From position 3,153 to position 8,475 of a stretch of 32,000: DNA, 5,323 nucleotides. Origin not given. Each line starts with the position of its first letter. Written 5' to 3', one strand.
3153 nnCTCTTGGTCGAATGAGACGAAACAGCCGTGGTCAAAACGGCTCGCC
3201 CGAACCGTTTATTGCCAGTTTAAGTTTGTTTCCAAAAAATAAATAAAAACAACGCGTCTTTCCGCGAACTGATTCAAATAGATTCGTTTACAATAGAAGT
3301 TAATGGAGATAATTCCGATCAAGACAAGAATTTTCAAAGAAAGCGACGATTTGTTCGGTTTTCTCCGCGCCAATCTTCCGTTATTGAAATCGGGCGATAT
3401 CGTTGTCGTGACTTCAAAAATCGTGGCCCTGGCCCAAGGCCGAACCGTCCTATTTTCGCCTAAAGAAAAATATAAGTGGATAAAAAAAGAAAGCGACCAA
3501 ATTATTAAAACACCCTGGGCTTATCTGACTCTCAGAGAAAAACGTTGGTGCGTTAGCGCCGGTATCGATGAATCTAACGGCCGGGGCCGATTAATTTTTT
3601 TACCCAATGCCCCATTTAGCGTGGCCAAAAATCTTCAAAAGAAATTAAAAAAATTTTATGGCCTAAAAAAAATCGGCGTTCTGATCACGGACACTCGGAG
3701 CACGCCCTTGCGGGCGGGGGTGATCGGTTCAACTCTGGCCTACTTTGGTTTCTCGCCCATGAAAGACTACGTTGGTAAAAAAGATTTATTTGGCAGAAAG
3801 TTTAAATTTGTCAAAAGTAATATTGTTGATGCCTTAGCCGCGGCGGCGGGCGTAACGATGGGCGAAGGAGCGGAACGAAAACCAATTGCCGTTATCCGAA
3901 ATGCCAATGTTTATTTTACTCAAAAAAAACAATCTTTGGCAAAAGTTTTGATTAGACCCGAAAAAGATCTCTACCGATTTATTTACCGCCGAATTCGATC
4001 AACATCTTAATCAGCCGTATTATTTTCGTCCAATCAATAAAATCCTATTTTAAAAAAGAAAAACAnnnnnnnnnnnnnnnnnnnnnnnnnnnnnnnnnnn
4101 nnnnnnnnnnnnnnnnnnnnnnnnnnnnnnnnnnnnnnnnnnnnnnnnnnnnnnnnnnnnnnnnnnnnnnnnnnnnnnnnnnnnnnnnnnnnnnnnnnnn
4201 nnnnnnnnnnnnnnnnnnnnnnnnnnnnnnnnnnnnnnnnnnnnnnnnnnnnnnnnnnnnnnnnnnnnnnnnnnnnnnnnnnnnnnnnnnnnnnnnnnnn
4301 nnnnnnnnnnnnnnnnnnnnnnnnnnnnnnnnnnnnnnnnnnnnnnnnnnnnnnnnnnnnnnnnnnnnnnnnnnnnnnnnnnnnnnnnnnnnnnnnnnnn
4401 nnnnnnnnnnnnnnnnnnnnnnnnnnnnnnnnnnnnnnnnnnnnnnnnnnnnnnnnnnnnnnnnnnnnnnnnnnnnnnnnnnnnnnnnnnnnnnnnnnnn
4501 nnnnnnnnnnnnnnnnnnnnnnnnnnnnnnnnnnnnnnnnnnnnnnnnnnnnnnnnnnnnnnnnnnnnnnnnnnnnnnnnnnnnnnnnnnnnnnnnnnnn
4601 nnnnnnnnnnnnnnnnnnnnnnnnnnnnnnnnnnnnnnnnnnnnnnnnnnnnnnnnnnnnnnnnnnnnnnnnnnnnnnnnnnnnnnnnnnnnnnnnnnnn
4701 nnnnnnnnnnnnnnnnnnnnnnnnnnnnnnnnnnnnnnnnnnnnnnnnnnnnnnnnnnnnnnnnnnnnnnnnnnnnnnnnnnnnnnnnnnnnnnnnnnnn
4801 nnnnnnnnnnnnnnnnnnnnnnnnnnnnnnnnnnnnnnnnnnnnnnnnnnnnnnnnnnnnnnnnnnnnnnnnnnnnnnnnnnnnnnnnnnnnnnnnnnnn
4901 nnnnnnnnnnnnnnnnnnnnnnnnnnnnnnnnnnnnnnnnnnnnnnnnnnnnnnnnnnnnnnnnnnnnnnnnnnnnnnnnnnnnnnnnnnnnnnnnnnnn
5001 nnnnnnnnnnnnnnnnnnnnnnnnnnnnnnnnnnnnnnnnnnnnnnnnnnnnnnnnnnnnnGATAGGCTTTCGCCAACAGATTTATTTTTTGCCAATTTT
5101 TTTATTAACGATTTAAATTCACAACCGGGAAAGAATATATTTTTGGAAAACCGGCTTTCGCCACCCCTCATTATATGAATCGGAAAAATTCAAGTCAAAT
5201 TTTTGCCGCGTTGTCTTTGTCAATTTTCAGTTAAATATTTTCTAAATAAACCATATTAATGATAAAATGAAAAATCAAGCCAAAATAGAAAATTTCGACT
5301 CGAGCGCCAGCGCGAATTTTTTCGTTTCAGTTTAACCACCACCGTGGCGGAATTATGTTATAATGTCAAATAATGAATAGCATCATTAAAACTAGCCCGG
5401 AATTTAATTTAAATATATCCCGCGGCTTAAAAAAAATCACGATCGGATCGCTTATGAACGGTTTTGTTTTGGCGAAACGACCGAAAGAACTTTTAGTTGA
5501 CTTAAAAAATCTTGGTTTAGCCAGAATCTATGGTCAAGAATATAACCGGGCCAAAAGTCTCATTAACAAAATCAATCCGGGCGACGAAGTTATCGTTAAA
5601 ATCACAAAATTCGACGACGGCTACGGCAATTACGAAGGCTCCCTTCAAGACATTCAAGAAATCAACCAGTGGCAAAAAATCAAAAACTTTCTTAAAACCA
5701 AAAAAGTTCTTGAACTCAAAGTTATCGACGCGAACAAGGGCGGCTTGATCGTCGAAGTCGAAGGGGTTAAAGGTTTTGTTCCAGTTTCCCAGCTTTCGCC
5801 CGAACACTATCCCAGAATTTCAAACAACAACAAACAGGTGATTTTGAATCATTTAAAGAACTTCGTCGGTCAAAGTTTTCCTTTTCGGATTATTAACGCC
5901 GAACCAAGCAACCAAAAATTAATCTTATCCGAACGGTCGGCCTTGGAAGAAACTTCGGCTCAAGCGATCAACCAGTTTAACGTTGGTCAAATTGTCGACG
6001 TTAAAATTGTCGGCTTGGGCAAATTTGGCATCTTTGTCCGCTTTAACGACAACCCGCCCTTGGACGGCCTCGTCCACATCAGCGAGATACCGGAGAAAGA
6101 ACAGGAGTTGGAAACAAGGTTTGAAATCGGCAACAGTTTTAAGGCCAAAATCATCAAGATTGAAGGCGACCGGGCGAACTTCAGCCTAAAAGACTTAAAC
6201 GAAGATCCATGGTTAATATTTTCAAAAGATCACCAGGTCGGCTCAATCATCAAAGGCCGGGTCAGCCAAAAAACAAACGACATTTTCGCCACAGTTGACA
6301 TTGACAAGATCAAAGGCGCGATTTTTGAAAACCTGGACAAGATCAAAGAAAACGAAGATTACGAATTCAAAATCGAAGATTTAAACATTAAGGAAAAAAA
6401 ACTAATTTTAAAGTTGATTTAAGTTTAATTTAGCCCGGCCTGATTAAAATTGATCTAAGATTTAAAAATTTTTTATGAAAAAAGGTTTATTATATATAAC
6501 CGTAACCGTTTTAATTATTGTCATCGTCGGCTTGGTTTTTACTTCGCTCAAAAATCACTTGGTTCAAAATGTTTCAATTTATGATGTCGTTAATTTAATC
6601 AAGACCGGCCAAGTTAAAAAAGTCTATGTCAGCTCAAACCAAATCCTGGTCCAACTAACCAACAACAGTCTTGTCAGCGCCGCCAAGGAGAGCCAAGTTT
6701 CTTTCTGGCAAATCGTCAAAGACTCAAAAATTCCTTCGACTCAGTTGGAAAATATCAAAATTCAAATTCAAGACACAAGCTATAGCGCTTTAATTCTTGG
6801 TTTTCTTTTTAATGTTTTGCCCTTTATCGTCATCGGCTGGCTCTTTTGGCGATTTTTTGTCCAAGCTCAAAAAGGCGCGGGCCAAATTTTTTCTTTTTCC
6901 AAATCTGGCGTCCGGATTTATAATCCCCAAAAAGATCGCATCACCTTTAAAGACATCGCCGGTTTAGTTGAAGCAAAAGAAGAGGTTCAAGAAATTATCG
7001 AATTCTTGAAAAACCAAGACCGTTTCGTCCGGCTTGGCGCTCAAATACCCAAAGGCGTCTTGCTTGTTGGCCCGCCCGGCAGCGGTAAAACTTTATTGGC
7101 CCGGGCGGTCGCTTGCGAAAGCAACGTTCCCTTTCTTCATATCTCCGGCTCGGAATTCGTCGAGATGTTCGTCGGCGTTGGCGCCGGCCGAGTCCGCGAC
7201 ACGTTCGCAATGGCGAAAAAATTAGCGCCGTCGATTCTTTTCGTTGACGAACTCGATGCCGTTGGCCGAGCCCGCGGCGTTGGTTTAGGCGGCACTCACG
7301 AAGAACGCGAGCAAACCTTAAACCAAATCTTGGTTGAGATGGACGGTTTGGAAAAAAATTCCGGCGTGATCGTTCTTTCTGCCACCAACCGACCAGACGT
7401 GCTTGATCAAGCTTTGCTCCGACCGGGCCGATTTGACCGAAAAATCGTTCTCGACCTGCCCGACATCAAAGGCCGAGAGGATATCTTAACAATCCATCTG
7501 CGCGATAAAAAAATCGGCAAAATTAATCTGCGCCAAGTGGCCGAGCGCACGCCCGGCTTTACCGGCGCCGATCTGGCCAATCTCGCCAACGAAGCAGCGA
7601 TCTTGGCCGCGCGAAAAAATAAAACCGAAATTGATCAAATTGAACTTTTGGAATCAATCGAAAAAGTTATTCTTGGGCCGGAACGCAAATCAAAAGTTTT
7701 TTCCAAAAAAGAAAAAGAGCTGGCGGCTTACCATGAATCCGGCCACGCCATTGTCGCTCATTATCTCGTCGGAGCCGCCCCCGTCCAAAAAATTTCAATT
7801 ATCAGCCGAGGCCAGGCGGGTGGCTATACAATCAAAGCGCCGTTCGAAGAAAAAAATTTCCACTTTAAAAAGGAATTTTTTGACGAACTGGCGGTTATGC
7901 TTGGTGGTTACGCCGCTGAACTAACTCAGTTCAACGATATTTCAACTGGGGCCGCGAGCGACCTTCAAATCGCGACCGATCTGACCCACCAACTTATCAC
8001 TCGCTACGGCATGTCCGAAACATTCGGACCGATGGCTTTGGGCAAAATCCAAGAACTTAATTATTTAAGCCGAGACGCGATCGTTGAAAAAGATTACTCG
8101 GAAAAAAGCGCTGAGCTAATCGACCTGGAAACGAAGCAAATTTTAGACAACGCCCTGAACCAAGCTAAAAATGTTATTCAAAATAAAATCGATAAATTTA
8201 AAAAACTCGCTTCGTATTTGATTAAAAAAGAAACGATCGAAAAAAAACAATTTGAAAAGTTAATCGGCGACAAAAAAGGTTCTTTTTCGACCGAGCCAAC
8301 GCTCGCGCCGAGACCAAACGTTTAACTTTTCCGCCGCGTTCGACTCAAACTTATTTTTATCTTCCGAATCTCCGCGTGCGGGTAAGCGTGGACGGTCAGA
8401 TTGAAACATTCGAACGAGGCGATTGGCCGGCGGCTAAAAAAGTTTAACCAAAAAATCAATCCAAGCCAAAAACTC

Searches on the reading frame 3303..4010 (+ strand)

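Call 52: search_protein_families(library=pfam, proteins=[window:3303-4010:+], max_evalue=0.001)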
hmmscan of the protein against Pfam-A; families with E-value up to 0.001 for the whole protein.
window:3303-4010:+ (235 aa): 1 family
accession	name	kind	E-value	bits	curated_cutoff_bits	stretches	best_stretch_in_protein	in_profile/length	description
PF01996.21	F420_ligase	-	1.1e-36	126.8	25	1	6-200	2-218/218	F420-0:Gamma-glutamyl ligase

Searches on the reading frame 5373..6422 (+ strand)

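Call 52: search_protein_families(library=pfam, proteins=[window:5373-6422:+], max_evalue=0.001)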
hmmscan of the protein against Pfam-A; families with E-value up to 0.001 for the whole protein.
window:5373-6422:+ (349 aa): 1 family
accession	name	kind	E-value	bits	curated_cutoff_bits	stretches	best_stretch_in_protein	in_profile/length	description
PF00575.29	S1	-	4.4e-24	85.1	22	2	202-272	2-71/74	S1 RNA binding domain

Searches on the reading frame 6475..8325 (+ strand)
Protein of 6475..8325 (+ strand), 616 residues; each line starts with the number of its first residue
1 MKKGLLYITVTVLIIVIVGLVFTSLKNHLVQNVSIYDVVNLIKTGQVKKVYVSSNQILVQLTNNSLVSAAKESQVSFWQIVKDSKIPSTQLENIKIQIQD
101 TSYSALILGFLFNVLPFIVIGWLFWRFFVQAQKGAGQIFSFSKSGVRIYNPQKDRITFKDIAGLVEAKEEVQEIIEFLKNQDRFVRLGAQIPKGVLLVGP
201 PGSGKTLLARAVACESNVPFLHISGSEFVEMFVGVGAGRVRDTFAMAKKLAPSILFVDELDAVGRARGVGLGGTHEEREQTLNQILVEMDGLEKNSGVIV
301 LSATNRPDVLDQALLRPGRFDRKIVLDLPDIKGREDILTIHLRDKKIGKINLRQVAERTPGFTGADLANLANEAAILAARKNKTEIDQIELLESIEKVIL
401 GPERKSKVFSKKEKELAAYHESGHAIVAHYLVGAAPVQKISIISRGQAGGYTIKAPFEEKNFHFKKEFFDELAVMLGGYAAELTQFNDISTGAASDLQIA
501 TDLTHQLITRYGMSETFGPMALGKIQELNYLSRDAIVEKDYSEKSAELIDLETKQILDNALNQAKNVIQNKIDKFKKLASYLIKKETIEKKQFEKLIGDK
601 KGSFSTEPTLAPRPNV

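Call 52: search_protein_families(library=pfam, proteins=[window:6475-8325:+], max_evalue=0.001)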
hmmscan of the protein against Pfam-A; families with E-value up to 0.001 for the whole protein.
window:6475-8325:+ (616 aa): 8 families
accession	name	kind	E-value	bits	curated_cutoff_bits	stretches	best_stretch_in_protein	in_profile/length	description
PF01434.24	Peptidase_M41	-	6.8e-58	196.1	29.9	1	408-596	2-191/191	Peptidase family M41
PF00004.35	AAA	-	6.2e-42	143.6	21.2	1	195-327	1-130/131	ATPase family associated with various cellular activities (AAA)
PF17862.7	AAA_lid_3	-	4.1e-13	49.1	27.2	1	350-390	2-42/45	AAA+ lid domain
PF06068.19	TIP49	-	2e-05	24.4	23.8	1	190-229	48-89/347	TIP49 P-loop domain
PF05496.18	RuvB_N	-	0.00021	21.6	27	1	193-262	34-95/159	Holliday junction DNA helicase RuvB P-loop domain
PF20720.3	nSTAND3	-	0.00087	19.5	27.2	0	195-338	20-149/155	Novel STAND NTPase 3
PF07728.20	AAA_5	-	0.00094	19.6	22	0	194-263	1-78/139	AAA domain (dynein-related subfamily)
PF13191.12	AAA_16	-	0.00098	20.1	32.6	0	186-214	18-46/167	AAA ATPase domain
